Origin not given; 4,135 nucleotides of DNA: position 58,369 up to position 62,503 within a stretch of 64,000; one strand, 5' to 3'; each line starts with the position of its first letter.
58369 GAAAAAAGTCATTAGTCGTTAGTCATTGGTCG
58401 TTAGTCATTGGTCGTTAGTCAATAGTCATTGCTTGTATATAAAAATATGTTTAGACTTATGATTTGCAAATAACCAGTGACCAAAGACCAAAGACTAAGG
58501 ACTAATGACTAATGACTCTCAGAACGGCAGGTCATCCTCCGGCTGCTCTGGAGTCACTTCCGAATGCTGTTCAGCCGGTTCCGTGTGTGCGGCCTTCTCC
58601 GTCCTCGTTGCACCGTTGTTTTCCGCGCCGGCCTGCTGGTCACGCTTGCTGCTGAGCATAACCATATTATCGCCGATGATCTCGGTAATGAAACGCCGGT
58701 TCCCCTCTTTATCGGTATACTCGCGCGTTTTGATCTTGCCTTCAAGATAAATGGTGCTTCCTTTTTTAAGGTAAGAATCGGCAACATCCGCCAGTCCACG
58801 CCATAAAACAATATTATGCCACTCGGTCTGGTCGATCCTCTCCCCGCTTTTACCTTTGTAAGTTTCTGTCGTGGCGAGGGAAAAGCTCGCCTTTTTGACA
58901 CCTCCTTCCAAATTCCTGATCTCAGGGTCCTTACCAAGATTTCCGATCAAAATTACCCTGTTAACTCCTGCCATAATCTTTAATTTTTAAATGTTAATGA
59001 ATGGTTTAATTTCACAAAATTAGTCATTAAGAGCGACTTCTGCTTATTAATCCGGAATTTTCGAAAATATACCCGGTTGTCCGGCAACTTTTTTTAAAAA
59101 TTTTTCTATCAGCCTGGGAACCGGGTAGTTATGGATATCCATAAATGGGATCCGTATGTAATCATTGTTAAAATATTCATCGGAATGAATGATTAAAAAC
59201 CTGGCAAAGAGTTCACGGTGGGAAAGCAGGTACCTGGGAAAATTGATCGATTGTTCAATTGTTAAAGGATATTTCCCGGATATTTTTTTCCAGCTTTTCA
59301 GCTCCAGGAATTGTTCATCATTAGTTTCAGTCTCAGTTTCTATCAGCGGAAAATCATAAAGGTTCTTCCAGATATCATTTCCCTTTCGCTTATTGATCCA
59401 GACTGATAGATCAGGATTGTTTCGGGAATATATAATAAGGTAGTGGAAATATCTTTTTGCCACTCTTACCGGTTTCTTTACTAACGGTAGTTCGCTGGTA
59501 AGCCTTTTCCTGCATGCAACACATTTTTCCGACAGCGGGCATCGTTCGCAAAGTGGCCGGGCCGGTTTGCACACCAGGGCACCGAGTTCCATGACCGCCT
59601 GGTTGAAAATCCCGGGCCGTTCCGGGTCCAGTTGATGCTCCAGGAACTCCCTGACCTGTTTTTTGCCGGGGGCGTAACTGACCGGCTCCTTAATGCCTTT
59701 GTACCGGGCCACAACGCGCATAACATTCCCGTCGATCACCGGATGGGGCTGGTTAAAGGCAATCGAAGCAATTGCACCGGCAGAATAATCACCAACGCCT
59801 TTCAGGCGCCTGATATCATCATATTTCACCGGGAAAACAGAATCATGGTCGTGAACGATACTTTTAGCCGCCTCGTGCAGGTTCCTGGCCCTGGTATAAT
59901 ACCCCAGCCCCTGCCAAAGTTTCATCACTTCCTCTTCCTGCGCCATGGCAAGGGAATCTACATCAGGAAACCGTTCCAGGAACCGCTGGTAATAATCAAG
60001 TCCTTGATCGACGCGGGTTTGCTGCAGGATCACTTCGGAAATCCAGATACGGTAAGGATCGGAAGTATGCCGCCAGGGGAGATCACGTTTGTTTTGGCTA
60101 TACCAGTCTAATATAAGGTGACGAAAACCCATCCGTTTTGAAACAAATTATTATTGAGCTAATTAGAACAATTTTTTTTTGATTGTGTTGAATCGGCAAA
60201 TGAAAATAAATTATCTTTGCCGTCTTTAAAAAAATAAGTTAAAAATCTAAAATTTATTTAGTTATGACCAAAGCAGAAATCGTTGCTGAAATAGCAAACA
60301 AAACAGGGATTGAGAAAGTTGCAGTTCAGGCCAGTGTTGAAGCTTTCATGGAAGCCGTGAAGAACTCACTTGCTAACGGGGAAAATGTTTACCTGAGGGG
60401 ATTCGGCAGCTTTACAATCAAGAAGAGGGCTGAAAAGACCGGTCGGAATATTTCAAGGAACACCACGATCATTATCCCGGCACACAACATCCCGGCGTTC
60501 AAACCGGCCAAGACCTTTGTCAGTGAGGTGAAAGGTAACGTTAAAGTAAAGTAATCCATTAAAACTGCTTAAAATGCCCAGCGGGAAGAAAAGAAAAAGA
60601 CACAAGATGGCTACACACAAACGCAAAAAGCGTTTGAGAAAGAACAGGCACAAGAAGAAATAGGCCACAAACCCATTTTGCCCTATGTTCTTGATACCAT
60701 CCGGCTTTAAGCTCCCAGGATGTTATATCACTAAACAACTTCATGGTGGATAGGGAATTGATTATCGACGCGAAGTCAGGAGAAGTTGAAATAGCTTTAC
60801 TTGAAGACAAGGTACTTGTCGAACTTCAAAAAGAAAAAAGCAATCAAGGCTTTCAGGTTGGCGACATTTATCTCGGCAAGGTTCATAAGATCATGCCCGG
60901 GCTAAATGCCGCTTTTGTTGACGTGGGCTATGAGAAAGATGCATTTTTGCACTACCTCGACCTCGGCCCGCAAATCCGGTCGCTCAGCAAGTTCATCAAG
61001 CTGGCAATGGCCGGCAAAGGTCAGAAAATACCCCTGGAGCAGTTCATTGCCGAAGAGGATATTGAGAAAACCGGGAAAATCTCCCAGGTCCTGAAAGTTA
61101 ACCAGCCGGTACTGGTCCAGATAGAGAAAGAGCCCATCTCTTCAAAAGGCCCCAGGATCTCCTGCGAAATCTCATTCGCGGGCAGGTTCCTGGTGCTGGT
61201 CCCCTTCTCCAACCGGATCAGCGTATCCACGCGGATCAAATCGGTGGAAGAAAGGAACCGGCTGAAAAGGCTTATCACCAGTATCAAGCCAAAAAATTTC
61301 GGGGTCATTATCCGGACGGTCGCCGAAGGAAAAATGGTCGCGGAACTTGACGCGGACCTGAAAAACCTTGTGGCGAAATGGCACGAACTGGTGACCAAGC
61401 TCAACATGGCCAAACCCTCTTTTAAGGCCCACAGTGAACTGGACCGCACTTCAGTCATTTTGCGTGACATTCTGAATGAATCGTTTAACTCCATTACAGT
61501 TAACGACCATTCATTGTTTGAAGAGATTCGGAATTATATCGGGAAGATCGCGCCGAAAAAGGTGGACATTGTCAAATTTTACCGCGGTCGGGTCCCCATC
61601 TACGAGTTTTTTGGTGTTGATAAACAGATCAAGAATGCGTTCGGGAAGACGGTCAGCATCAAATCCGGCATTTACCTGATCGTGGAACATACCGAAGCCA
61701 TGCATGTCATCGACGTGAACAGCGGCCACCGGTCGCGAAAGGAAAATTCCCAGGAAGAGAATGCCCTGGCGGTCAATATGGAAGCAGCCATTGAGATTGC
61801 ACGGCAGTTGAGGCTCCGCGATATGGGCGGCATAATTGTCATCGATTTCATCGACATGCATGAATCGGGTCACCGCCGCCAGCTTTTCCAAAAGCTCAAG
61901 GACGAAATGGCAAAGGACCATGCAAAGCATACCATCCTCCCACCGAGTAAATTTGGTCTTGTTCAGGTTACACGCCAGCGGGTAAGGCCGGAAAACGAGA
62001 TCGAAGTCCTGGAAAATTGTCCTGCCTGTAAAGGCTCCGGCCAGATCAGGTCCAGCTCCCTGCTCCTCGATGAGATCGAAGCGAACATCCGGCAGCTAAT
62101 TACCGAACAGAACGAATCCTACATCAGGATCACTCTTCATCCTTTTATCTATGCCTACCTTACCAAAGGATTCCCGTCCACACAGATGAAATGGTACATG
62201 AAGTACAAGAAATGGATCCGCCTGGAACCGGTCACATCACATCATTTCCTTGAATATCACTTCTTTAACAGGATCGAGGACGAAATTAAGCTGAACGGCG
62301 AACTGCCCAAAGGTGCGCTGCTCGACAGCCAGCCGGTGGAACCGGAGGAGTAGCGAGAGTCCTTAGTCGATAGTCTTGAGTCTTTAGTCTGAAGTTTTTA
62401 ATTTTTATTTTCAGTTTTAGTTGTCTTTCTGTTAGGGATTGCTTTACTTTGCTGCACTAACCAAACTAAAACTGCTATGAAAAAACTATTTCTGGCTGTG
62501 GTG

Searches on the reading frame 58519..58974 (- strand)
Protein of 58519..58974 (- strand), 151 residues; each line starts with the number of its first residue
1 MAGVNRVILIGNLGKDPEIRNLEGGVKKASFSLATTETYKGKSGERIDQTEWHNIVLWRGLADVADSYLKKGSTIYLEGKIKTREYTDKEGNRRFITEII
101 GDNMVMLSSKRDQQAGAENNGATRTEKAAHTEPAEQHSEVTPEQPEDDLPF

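Call 55: search_protein_families(library=pfam, proteins=[window:58519-58974:-], max_evalue=0.001)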
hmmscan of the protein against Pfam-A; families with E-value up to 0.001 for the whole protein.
window:58519-58974:- (151 aa): 1 family
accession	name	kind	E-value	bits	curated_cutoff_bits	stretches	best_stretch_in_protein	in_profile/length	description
PF00436.31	SSB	-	3.6e-33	114.2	26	1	4-107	1-104/104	Single-strand binding protein family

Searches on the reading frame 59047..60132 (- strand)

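Call 55: search_protein_families(library=pfam, proteins=[window:59047-60132:-], max_evalue=0.001)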
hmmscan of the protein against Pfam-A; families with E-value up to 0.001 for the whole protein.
window:59047-60132:- (361 aa): 3 families
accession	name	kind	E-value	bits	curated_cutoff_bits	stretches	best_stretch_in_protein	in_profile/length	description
PF00730.31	HhH-GPD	-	1.6e-21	77.1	26.2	1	31-165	1-103/108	HhH-GPD superfamily base excision DNA repair protein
PF14815.12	NUDIX_4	-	1.7e-10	41.1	35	1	242-348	10-113/113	NUDIX domain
PF00633.29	HHH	-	0.00086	19.5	24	0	96-124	2-30/30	Helix-hairpin-helix motif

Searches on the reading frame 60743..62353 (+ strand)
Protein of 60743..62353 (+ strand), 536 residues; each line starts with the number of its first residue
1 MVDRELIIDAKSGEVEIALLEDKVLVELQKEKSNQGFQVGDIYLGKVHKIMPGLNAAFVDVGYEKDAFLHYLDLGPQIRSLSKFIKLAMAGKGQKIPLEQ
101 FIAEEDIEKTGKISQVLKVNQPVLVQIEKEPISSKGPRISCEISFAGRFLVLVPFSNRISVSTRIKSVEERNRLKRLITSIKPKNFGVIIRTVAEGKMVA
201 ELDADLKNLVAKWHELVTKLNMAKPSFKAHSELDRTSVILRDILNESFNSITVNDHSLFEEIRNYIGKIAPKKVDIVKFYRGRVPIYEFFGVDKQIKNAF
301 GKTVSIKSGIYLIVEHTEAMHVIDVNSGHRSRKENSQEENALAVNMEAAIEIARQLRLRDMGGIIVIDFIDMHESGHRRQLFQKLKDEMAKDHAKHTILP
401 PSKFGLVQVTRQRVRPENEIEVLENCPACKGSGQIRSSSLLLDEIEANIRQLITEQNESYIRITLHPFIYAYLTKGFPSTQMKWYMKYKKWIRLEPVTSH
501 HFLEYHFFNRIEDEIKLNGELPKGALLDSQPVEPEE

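Call 55: search_protein_families(library=pfam, proteins=[window:60743-62353:+], max_evalue=0.001)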
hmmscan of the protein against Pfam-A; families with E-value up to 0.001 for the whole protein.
window:60743-62353:+ (536 aa): 2 families
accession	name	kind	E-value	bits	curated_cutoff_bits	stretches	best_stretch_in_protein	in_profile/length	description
PF10150.14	RNase_E_G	-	6.4e-96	321.3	25.5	1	144-414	1-270/270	Ribonuclease E/G family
PF00575.29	S1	-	0.00017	22.4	22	0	37-130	2-62/74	S1 RNA binding domain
